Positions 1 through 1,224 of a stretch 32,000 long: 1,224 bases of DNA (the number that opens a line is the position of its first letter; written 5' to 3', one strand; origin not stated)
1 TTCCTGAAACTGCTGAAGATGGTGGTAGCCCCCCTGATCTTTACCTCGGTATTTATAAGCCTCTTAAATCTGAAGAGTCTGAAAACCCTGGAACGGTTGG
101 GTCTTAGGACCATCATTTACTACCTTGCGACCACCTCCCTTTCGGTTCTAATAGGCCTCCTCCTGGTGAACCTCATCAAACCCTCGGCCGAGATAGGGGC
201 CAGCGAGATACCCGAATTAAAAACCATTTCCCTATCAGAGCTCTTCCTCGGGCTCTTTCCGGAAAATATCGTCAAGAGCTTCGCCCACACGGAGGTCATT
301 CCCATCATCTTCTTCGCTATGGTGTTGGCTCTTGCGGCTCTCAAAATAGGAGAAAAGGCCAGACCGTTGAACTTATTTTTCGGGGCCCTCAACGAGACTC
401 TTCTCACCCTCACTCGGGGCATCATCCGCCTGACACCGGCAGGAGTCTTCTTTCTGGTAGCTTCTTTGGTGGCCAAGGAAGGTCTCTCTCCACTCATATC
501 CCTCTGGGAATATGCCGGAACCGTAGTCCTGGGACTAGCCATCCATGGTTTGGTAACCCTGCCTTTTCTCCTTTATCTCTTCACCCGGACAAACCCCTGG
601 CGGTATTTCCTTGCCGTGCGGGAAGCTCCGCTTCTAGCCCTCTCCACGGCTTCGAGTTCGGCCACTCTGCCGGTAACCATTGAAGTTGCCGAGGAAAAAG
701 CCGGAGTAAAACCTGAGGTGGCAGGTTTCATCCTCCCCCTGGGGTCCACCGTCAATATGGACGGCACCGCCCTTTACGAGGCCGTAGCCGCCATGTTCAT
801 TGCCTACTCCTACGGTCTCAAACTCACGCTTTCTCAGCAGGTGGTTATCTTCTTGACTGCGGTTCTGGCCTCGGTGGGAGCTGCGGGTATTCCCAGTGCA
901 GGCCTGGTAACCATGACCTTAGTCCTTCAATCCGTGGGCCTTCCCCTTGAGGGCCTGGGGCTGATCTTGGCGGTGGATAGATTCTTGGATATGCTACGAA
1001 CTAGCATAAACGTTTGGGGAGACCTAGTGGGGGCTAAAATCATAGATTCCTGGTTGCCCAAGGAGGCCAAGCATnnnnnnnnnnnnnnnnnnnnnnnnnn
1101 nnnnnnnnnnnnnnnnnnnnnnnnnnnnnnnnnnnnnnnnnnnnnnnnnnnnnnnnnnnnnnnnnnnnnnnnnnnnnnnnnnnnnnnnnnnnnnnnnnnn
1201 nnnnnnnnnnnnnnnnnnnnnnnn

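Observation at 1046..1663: HARP-type (protein-only RNase P) PIN protein whose catalytic N-terminus precedes any canonical start codon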

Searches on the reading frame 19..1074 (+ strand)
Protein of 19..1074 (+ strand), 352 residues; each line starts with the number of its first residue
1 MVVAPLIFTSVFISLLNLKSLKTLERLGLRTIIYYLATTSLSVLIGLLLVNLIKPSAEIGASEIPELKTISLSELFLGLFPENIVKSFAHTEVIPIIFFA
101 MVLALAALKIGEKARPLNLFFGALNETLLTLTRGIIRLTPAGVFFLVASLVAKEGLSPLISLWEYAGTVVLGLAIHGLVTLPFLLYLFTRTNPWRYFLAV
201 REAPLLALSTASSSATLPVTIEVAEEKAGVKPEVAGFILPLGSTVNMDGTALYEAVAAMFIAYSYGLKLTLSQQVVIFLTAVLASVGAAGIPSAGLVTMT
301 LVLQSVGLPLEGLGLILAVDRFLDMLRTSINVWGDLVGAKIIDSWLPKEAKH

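Call 4: search_protein_families(library=pfam, proteins=[window:19-1074:+], max_evalue=0.01)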
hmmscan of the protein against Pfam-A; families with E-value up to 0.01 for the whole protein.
window:19-1074:+ (352 aa): 1 family
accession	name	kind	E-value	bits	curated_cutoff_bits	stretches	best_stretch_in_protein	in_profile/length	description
PF00375.23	SDF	-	8.3e-112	374.4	27.9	1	1-345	39-387/387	Sodium:dicarboxylate symporter family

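Call 66: search_protein_families(library=ncbifam, proteins=[window:19-1074:+], max_evalue=1e-10)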
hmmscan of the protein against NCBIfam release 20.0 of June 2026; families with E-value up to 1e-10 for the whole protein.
window:19-1074:+ (352 aa): 4 families
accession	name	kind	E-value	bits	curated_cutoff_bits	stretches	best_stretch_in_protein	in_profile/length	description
NF008440.0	PRK11283.1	equivalog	2.7e-60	204.3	638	1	1-345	54-411/437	glutamate/aspartate:proton symporter GltP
NF002461.0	PRK01663.1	subfamily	1.2e-55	189.2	513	1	1-345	47-401/428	C4-dicarboxylate transporter DctA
NF009587.0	PRK13027.1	subfamily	1.3e-45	156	570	1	1-345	47-402/442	C4-dicarboxylate transporter DctA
NF010151.0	PRK13628.1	equivalog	4.1e-26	91.9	308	1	3-309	55-360/407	serine/threonine transporter SstT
